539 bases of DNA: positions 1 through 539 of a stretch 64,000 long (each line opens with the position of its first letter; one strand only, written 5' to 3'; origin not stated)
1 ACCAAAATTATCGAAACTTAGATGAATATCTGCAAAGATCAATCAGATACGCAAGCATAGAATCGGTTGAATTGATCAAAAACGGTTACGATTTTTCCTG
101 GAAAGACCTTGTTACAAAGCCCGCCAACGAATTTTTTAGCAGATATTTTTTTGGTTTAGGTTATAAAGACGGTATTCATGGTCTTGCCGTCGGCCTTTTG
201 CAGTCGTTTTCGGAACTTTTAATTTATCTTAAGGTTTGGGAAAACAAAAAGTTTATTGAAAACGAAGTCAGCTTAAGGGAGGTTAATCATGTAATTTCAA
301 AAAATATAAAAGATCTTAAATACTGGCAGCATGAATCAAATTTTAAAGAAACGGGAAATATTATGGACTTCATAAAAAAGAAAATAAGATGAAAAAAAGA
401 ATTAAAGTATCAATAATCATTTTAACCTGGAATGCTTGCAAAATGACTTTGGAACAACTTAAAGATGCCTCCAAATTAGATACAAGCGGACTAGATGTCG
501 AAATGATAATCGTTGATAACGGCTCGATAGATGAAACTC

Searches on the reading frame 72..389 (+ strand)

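Call 22: search_protein_families(library=pfam, proteins=[window:72-389:+], max_evalue=0.1)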
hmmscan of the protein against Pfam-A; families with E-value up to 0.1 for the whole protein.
window:72-389:+ (106 aa): 1 family
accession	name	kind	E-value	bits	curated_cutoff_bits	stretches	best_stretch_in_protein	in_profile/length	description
PF22128.2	Alp7A_like_C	-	0.0083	16.4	22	1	48-104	37-93/156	Alp7A C-terminal domain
